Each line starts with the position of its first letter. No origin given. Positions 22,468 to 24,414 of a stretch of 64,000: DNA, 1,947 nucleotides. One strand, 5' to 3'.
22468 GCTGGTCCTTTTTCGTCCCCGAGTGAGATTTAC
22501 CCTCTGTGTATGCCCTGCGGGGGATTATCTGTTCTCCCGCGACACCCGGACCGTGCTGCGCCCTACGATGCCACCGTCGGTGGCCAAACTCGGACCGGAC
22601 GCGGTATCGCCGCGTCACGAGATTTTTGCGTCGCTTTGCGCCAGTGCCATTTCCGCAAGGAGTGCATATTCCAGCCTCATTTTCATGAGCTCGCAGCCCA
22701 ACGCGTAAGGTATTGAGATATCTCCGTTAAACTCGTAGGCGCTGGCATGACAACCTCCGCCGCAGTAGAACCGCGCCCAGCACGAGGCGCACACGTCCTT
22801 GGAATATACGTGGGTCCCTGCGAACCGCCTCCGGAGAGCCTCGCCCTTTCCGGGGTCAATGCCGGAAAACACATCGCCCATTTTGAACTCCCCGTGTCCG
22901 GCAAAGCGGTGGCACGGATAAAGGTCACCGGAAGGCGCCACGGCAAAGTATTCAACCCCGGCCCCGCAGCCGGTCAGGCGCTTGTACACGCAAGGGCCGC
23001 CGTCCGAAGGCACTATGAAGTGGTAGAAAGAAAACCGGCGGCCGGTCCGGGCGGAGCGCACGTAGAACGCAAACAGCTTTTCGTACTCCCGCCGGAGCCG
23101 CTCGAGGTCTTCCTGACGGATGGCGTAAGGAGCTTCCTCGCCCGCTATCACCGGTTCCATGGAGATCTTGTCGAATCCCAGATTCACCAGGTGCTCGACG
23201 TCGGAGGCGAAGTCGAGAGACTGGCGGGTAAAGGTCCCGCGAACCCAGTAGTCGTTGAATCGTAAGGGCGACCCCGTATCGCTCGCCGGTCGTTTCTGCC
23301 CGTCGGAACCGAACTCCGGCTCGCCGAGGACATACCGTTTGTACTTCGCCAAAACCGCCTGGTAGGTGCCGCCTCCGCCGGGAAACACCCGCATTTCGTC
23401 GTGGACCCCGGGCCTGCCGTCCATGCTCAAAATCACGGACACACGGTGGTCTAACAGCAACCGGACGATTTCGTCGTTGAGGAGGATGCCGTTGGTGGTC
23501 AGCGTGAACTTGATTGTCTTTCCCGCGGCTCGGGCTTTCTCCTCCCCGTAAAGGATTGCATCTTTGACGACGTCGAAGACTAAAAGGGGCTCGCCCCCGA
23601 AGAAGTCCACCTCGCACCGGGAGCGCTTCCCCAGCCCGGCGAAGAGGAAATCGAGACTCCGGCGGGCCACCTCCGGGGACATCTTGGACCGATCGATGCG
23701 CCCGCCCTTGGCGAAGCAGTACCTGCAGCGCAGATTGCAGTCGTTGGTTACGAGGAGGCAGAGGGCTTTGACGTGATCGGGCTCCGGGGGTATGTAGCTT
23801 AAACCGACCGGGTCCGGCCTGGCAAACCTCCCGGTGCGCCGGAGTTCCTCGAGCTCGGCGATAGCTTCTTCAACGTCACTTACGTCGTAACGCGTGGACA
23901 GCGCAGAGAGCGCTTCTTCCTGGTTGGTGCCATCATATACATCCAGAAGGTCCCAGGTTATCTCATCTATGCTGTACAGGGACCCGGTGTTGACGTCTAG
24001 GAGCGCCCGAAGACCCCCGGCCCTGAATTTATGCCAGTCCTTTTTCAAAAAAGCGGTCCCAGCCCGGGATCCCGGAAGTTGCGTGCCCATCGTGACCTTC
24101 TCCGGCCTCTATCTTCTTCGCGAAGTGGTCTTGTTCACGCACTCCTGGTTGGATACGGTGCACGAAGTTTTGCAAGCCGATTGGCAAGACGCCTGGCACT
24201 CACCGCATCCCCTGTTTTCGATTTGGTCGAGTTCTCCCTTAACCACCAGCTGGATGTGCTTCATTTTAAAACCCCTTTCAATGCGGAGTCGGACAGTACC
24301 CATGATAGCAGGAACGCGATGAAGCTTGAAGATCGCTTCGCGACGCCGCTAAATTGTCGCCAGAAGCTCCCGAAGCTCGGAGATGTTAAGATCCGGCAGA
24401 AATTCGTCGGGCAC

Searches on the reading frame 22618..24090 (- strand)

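Call 77: search_protein_families(library=ncbifam, proteins=[window:22618-24090:-], max_evalue=0.00001)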
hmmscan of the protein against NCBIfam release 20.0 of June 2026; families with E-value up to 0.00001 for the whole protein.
window:22618-24090:- (491 aa): 55 families (the best 25 are shown)
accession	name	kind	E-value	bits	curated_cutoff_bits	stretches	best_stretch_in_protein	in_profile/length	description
TIGR03974.1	rSAM_six_Cys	equivalog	1.2e-146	489.2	425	1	20-480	2-449/451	thioether cross-link-forming SCIFF peptide maturase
NF040492.1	not_ScfB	exception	5.4e-133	444.2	855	1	18-477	3-445/450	ScfB-related radical SAM/SPASM orphan maturase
TIGR03906.1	quino_hemo_SAM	equivalog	2.5e-80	270.4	453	1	18-478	2-445/467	quinohemoprotein amine dehydrogenase maturation protein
NF047865.1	rSAM_PapB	equivalog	6.4e-77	259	340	2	107-253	2-149/330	PapB family radical SAM/SPASM ranthipeptide maturase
TIGR04064.1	rSAM_nif11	equivalog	9.2e-68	229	518.7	2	18-259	3-230/459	nif11-like peptide radical SAM maturase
TIGR04068.1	rSAM_ocin_clost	equivalog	2.4e-46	158.6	500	2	105-253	81-232/462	Cys-rich peptide radical SAM maturase CcpM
TIGR04163.1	rSAM_cobopep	equivalog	7.7e-30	104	375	2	373-477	312-416/428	peptide-modifying radical SAM enzyme CbpB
TIGR04115.1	rSAM_Cxxx_rpt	equivalog_domain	9.9e-30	104.2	350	1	108-262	2-164/359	radical SAM peptide maturase, CXXX-repeat target family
NF035951.1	rSAM_RumMC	equivalog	1e-29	103.7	720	1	30-254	28-260/510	RumMC family radical SAM sactipeptide maturase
NF038107.1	rSAM_NF038107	equivalog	2.9e-29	102.1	600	1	110-252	87-232/444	Cys-every-fifth radical SAM/SPASM peptide maturase CefB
TIGR04280.1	geopep_mat_rSAM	hypoth_equivalog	1.7e-28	99.8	400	1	107-250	84-227/428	geopeptide radical SAM maturase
TIGR03978.1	rSAM_paired_1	equivalog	1.9e-28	99.4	370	1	111-252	86-226/466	His-Xaa-Ser system radical SAM maturase HxsB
NF038170.1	lachnocin_rSAM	equivalog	6.9e-28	97.7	550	1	106-260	74-230/440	lachnocin radical SAM maturase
NF041298.1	rSAM_mat_DynA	equivalog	1.1e-24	87.1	450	2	115-251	8-144/356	dynobactin maturation radical SAM/SPASM protein DynA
TIGR03942.1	sulfatase_rSAM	equivalog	2.2e-24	86.3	349.45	1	115-249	8-144/363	anaerobic sulfatase maturase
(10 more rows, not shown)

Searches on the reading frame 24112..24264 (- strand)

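Call 77: search_protein_families(library=ncbifam, proteins=[window:24112-24264:-], max_evalue=0.00001)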
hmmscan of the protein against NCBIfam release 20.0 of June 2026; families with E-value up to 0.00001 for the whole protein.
window:24112-24264:- (51 aa): 1 family
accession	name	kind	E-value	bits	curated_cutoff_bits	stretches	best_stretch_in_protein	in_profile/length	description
TIGR03973.1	six_Cys_in_45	equivalog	2.9e-19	68.7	50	1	2-42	1-42/43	six-cysteine ranthipeptide SCIFF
